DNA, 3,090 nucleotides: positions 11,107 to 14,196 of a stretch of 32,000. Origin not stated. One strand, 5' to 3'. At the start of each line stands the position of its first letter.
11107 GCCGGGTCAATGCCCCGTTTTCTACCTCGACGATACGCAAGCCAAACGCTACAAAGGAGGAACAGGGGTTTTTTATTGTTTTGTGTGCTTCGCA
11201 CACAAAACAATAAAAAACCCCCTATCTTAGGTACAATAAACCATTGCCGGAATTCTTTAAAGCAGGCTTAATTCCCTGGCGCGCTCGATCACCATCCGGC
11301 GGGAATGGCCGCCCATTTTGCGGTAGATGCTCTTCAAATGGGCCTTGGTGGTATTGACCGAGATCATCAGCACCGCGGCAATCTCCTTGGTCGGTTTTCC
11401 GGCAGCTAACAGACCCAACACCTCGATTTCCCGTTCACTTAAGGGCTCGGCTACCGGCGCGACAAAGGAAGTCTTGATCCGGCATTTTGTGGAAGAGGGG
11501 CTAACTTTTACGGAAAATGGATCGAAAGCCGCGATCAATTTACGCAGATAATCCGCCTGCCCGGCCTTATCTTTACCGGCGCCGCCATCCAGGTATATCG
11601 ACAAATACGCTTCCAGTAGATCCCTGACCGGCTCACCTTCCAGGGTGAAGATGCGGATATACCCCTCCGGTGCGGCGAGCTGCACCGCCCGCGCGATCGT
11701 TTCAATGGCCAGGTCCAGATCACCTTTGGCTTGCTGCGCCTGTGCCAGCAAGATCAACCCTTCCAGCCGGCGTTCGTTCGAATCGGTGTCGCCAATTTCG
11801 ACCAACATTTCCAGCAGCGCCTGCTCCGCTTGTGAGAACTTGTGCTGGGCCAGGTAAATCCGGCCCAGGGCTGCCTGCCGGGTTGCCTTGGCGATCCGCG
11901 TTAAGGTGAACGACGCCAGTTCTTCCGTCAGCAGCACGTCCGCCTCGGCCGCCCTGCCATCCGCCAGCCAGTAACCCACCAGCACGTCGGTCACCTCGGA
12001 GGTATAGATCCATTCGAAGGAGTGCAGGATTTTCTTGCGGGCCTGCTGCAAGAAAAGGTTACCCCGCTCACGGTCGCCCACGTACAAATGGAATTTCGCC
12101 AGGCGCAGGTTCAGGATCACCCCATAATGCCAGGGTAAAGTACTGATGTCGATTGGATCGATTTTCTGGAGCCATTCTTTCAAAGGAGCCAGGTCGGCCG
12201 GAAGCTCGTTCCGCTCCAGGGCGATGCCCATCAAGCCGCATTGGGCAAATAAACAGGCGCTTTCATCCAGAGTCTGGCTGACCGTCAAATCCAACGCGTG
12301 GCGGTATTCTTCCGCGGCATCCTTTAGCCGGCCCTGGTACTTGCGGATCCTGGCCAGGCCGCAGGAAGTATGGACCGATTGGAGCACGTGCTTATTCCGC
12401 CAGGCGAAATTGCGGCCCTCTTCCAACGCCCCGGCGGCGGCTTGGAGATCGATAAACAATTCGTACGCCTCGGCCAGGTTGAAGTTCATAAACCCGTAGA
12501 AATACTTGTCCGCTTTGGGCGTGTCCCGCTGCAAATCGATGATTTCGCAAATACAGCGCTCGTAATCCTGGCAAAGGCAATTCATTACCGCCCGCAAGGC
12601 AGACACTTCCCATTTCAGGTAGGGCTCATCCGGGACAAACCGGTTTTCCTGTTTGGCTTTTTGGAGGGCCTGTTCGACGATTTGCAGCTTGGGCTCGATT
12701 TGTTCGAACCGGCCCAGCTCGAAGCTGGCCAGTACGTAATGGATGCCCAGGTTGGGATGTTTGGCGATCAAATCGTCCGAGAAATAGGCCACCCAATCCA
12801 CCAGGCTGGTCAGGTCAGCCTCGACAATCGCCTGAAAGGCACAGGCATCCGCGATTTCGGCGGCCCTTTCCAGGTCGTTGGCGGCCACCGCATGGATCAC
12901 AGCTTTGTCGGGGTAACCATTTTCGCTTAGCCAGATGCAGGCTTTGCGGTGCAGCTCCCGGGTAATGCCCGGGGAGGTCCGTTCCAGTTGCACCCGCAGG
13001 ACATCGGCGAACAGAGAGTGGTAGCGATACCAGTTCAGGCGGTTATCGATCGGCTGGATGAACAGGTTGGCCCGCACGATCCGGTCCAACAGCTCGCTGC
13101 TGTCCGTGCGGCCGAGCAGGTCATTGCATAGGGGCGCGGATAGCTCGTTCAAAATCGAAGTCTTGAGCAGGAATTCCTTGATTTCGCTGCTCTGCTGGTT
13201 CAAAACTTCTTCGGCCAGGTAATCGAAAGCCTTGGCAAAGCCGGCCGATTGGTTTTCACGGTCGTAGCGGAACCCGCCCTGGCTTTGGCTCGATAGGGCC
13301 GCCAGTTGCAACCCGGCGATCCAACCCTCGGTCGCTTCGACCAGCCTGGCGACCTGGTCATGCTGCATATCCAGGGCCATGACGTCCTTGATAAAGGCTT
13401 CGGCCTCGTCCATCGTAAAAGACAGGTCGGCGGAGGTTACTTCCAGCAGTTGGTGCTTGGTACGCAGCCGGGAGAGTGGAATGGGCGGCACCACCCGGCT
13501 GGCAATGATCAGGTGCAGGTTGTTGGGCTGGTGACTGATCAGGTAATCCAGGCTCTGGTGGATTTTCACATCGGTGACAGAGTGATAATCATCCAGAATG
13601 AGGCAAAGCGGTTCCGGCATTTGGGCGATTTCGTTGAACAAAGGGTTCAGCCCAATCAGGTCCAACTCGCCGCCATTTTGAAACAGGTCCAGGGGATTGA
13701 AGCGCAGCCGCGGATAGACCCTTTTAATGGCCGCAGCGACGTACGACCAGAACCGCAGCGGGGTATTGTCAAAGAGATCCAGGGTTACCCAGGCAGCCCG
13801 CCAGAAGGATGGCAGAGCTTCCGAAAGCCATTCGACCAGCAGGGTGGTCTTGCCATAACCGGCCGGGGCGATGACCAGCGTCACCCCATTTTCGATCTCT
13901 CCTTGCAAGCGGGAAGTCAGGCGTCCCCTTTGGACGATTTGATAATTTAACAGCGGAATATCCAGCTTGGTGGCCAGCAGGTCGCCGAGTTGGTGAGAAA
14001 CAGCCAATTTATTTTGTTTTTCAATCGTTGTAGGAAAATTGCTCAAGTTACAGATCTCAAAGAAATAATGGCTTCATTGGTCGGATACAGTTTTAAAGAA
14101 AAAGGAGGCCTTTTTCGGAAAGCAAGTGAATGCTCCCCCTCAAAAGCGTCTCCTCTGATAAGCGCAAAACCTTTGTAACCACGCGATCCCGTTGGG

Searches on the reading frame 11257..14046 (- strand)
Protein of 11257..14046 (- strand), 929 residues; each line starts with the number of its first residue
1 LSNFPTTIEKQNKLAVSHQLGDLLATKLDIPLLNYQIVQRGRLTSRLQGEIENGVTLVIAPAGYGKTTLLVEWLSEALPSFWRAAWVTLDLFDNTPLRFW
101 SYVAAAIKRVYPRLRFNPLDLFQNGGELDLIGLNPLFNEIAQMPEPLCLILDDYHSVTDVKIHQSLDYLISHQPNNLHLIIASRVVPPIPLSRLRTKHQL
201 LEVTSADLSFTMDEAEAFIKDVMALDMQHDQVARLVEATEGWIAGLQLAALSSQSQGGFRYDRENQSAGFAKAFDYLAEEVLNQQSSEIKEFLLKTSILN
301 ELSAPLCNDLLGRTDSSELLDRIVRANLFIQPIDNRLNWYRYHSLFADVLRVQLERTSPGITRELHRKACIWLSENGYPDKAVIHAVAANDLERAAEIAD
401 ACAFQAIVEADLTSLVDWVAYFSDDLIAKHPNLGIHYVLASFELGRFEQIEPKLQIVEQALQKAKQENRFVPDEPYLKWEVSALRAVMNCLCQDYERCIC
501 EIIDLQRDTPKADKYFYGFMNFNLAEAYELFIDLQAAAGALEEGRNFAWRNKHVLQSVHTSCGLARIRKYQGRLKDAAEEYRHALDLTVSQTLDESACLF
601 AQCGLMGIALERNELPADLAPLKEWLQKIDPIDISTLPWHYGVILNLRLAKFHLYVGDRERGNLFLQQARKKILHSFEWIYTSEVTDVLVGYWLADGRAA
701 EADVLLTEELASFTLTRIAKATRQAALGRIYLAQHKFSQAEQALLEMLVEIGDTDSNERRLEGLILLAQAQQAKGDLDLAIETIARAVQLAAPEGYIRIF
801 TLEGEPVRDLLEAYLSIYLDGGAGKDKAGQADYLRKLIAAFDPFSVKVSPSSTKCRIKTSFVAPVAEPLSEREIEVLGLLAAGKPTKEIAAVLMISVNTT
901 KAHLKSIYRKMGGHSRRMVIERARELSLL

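Call 5: search_protein_families(library=pfam, proteins=[window:11257-14046:-], max_evalue=0.01)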
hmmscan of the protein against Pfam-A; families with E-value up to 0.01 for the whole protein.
window:11257-14046:- (929 aa): 7 families
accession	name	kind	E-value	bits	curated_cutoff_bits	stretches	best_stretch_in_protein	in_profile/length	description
PF17874.7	TPR_MalT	-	1.1e-32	114.1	45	1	480-815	2-334/336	MalT-like TPR region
PF00196.25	GerE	-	4.3e-16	58.7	23.5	1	868-920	2-54/57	Bacterial regulatory proteins, luxR family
PF25199.1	nSTAND_NTPase5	-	8.6e-05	22.8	34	1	48-88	36-77/145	Novel STAND NTPase 5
PF13181.12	TPR_8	-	0.00087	19.7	25.7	0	763-791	3-31/34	Tetratricopeptide repeat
PF07719.23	TPR_2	-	0.0027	18.1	27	0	563-587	6-30/34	Tetratricopeptide repeat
PF13401.12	AAA_22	-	0.0062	17.3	27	0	53-169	5-104/130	AAA domain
PF13424.12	TPR_12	-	0.0099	16.5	30.1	0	552-587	39-74/77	Tetratricopeptide repeat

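Call 17: search_protein_families(library=ncbifam, proteins=[window:11257-14046:-], max_evalue=0.001)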
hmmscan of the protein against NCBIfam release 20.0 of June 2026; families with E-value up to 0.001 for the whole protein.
window:11257-14046:- (929 aa): 17 families
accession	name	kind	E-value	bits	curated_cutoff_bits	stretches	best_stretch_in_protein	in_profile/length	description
NF003420.0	PRK04841.1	equivalog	4.8e-114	382.2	537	1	23-927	2-897/903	HTH-type transcriptional regulator MalT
TIGR03020.2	EpsA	equivalog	5.9e-10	39.2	170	1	858-923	180-245/247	XrtB/PEP-CTERM-associated transcriptional regulator EpsA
TIGR03541.1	reg_near_HchA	equivalog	1.6e-09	37.6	215.6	1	862-923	165-226/232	PA1136 family autoinducer-binding transcriptional regulator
NF047785.1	respo_reg_MadR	equivalog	1.2e-08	34.5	300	1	864-925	144-205/209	MadR family response regulator transcription factor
NF007403.0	PRK09935.1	equivalog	1.8e-07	31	271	1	865-928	146-209/210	fimbria biosynthesis transcriptional regulator FimZ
NF052445.1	RespRegMctR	equivalog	2.1e-07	30.5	300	1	866-912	142-188/205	two-component system response regulator MctR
NF038181.1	reg_ATPase_IniR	equivalog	4.3e-07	28.7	750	1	857-920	755-818/827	isoniazid response ATPase/transcriptional regulator IniR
NF007708.0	PRK10403.1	equivalog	6.3e-07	29.1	343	1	868-916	153-201/215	nitrate/nitrite response regulator protein NarP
NF041673.1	transregRamA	equivalog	1.5e-06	27.5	500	1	868-927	218-277/280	acetate metabolism transcriptional regulator RamA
NF007505.1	PRK10100.1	equivalog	1.8e-06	27.8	250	1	868-919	144-195/204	biofilm master transcriptional regulator CsgD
NF052366.1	photon_PedR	equivalog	2.2e-06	27.7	120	1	869-920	3-54/74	photosynthetic electron transport-dependent transcriptional regulator PedR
NF007935.0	PRK10651.1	equivalog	3.9e-06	26.2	250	1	866-916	153-203/216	two-component system response regulator NarL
NF047402.1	TransRegVisN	equivalog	4.3e-06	26.2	250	1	869-920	186-237/246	transcriptional regulator VisN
NF007561.1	PRK10188.1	equivalog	1.7e-05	24.3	350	1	854-913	165-224/240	quorum-sensing transcriptional regulator SdiA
NF041232.1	BagY_FevT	exception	2.4e-05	23.4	700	1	866-919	294-347/367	LuxR family transcriptional regulator BagY/FevT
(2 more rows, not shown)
